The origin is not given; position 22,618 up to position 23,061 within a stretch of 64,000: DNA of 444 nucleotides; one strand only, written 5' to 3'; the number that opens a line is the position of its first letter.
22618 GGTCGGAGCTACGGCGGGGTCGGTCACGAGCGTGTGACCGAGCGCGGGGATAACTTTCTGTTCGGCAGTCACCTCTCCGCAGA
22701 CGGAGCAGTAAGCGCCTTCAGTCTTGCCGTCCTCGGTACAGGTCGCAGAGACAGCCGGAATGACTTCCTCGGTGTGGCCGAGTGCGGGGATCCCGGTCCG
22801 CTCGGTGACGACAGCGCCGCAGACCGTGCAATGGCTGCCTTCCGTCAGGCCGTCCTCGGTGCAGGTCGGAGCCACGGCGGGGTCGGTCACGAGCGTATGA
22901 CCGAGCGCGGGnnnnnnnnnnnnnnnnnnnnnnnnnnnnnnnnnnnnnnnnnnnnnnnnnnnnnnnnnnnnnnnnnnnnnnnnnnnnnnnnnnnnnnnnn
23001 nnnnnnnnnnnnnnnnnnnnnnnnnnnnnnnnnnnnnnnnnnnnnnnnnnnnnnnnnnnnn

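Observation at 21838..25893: Thirty-one tandem 41-aa His/Cys3 modules (plus three 27-aa variants) in an extracellular lipoprotein: an unassigned, probably metal-binding repeat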

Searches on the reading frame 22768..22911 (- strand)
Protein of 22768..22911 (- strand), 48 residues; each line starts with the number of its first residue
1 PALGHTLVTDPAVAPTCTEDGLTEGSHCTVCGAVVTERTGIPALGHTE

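Call 41: predict_structure(alignment_id=A2)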
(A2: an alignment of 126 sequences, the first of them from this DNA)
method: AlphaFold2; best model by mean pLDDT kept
length: 48 residues; sequences in the alignment: 126
mean_pLDDT: 93.6   pTM: 0.66
mean pLDDT of the five models: 93.6, 92.0, 90.7, 90.6, 89.7
residues with pLDDT >= 90: 40; 70-90: 5; 50-70: 3; < 50: 0
segments of 3 or more residues with pLDDT < 50: none
pLDDT, mean of each block of 10 residues (from residue 1): 84 98 97 96 92
secondary structure, 60 per line:
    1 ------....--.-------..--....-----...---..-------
elements in order: E7-10 E25-28 E34-36

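Call 43: fold_search(model_id=the predicted structure, library=pdb)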
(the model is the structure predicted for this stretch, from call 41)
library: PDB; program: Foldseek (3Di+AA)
matches with E <= 10: 76; with E <= 0.001: 0
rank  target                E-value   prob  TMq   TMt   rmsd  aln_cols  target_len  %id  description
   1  9iqd_A                1.8e+00  0.11  0.30  0.17   5.1        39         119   20  Apo-MicM,homologous of AkaM, SnoaL-like protein (released 2025-07-16)
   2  9iqd_D                2.0e+00  0.12  0.31  0.17   5.0        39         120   20  Apo-MicM,homologous of AkaM, SnoaL-like protein (released 2025-07-16)
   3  5tu7_B                2.9e+00  0.07  0.29  0.13   8.7        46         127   11  Crystal structure of Staphylococcus epidermidis Aap G511-spacer-G513 (consensus G5-spacer-consensus G5) (released 2016-12-21)
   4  3lnd_C                3.9e+00  0.14  0.36  0.11   2.9        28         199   11  Crystal structure of cadherin-6 EC12 W4A (released 2010-03-02)
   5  4wzj_M                4.2e+00  0.09  0.30  0.21   9.5        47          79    8  Spliceosomal U4 snRNP core domain (released 2015-01-14)
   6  9f1c_Ct               4.4e+00  0.05  0.28  0.18   5.7        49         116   14  Mammalian quaternary complex of a translating 80S ribosome, NAC, MetAP1 and NatA/E (released 2024-08-21)
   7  5tu9_B                4.7e+00  0.04  0.25  0.11   9.5        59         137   12  Crystal structure of Staphylococcus epidermidis Aap G58-spacer-G513 (variant G5-spacer-consensus G5) (released 2016-12-21)
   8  7vcf_F                5.0e+00  0.05  0.28  0.07   4.9        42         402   10  Cryo-EM structure of Chlamydomonas TOC-TIC supercomplex (released 2022-11-30)
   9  8gvv                  5.3e+00  0.02  0.20  0.07   7.4        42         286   12  PTPN21 PTP domain C1108S mutant (released 2023-09-20)
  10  4wzj_TTTT             5.7e+00  0.08  0.30  0.21   9.5        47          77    8  Spliceosomal U4 snRNP core domain (released 2015-01-14)
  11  4wzj_MMMM             5.7e+00  0.08  0.30  0.21   9.5        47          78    8  Spliceosomal U4 snRNP core domain (released 2015-01-14)
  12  4wzj_MM               5.7e+00  0.08  0.30  0.21   9.5        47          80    8  Spliceosomal U4 snRNP core domain (released 2015-01-14)
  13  6woo_o                5.7e+00  0.08  0.29  0.17   6.1        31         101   16  CryoEM structure of yeast 80S ribosome with Met-tRNAiMet, eIF5B, and GDP (released 2020-09-23)
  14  4wzj_FF               6.0e+00  0.08  0.30  0.22   9.5        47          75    8  Spliceosomal U4 snRNP core domain (released 2015-01-14)
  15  4wve_A                6.0e+00  0.03  0.27  0.08  10.7        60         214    7  Crystal structure of the Staphylococcus aureus SasG G52-E2-G53 module (released 2015-06-03)
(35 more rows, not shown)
